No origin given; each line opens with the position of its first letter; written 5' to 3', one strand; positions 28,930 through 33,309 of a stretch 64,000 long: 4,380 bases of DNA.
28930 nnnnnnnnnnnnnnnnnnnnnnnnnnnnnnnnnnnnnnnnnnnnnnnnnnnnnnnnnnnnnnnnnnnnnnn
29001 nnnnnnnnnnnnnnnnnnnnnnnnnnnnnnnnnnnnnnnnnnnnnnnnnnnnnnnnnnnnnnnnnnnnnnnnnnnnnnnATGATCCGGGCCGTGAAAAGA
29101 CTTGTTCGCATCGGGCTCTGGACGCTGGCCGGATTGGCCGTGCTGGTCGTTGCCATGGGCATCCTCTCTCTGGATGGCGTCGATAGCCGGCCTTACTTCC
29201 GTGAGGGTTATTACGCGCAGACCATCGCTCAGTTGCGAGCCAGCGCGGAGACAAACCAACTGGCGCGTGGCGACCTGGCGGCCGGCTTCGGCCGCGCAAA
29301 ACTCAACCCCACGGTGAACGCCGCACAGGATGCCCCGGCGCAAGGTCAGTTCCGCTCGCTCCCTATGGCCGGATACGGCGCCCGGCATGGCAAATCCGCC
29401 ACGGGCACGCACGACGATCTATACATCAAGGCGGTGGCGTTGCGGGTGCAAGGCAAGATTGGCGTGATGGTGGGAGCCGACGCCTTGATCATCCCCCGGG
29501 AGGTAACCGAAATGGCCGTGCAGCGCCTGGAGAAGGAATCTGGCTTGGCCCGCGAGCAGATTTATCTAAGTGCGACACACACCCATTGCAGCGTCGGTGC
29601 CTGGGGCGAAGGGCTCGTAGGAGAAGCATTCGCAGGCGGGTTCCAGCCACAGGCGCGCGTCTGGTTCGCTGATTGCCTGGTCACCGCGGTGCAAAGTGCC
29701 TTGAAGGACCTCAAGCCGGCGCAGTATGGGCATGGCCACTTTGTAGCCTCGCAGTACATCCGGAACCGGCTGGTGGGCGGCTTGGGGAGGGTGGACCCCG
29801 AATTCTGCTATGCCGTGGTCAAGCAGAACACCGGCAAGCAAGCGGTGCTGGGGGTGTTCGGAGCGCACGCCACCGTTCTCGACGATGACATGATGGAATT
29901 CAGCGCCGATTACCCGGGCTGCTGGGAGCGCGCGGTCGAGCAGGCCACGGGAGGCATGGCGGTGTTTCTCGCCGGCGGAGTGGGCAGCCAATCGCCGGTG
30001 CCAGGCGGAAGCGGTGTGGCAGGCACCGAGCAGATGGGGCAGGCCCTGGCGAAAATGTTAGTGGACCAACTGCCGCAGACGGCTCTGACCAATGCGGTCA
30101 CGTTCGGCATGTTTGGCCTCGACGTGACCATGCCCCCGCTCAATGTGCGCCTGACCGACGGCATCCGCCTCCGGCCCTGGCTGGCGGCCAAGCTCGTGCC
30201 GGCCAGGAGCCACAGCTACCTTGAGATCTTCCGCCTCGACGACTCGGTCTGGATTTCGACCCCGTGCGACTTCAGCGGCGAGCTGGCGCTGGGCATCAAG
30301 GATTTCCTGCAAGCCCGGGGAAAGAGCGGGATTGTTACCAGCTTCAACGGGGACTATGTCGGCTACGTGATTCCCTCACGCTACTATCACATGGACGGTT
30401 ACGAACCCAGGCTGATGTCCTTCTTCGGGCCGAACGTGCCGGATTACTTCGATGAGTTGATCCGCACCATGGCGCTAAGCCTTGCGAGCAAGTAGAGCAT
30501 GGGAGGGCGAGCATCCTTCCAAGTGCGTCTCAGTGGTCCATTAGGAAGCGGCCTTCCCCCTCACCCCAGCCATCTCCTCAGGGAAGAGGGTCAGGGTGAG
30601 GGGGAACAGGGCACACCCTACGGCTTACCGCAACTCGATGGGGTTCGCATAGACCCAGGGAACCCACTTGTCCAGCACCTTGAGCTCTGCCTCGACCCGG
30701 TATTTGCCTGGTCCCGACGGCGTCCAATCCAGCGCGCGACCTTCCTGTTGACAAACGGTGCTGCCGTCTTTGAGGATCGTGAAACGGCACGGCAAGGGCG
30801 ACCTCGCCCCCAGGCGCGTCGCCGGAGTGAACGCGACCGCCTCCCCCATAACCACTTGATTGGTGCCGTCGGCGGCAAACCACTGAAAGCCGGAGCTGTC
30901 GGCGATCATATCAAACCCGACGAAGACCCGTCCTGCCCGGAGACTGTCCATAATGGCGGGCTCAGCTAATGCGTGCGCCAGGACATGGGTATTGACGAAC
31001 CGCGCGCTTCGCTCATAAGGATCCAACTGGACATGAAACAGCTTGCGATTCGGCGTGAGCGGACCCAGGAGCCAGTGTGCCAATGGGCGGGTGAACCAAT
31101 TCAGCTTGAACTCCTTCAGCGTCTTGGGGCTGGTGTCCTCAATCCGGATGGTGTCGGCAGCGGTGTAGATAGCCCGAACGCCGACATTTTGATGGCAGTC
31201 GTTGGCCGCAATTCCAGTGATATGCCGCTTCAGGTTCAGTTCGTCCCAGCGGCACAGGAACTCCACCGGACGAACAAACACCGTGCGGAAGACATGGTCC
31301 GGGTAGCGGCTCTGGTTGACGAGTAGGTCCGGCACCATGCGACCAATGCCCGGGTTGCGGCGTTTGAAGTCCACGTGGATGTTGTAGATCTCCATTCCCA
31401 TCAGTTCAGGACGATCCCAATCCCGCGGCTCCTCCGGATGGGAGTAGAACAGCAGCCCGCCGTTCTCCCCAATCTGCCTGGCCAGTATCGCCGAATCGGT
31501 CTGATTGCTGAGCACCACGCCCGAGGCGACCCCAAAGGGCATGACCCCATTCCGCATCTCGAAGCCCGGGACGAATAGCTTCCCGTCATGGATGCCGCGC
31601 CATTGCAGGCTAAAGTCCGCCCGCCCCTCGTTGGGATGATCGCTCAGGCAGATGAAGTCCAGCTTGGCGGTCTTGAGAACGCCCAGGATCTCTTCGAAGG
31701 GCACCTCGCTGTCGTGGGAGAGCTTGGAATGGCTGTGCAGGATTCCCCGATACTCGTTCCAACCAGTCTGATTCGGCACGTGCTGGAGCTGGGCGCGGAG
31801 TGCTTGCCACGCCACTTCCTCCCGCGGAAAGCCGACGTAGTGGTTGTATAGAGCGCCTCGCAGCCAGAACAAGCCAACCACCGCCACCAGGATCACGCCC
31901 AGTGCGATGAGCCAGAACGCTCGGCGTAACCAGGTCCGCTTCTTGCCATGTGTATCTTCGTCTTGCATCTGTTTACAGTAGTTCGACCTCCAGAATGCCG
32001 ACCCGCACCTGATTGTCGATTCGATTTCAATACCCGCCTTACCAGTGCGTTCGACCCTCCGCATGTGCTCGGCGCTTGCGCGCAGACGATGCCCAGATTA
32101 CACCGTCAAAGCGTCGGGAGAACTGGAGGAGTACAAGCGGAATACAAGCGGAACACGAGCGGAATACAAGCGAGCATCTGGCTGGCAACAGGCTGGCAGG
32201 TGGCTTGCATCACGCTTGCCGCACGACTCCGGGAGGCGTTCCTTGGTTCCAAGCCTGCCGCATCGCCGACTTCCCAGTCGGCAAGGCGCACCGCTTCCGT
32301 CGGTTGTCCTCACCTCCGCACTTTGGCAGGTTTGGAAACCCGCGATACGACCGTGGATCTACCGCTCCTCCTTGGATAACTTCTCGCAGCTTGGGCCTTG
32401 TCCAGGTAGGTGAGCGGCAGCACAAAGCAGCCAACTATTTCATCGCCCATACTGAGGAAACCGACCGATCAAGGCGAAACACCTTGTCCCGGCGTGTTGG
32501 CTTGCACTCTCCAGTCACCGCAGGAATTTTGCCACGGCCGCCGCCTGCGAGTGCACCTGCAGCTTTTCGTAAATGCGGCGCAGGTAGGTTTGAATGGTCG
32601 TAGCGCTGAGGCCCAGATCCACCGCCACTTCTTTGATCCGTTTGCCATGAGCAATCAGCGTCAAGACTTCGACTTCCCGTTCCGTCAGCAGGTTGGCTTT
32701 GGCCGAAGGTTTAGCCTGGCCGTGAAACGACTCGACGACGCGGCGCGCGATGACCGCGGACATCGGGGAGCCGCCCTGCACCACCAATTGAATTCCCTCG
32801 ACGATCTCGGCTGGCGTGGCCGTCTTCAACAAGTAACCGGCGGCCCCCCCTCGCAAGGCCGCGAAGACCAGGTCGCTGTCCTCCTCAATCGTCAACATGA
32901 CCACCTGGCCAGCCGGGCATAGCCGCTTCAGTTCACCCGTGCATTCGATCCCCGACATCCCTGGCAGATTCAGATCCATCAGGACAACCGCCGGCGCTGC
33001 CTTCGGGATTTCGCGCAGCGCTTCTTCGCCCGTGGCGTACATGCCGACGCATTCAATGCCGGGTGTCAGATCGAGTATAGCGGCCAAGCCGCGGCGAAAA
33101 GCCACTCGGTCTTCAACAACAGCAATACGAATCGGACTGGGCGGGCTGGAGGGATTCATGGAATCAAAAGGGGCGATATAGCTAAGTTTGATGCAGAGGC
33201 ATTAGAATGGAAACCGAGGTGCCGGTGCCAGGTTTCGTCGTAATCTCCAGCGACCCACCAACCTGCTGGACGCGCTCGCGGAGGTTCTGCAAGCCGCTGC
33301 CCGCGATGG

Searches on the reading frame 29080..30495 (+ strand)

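Call 33: search_protein_families(library=pfam, proteins=[window:29080-30495:+])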
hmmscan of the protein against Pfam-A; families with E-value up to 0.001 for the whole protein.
window:29080-30495:+ (471 aa): 1 family
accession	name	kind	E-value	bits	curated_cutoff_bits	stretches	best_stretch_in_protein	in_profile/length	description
PF04734.18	Ceramidase_alk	-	1.8e-13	50.5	32.1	1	89-216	12-142/509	Neutral/alkaline non-lysosomal ceramidase, N-terminal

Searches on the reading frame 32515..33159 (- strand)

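Call 34: search_protein_families(library=pfam, proteins=[window:32515-33159:-])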
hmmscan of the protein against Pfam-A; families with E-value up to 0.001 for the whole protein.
window:32515-33159:- (214 aa): 4 families
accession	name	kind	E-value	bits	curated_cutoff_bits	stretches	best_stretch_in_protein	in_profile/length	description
PF00072.30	Response_reg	-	2.7e-22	79.5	30.2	1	12-123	1-110/111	Response regulator receiver domain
PF00196.25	GerE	-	8.6e-17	61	23.5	1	157-209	2-54/57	Bacterial regulatory proteins, luxR family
PF08281.18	Sigma70_r4_2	-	1.4e-06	28.3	25.7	1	157-200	10-54/54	Sigma-70, region 4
PF04967.18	HTH_10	-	0.00011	22.4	23.1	0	171-200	22-51/53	HTH DNA binding domain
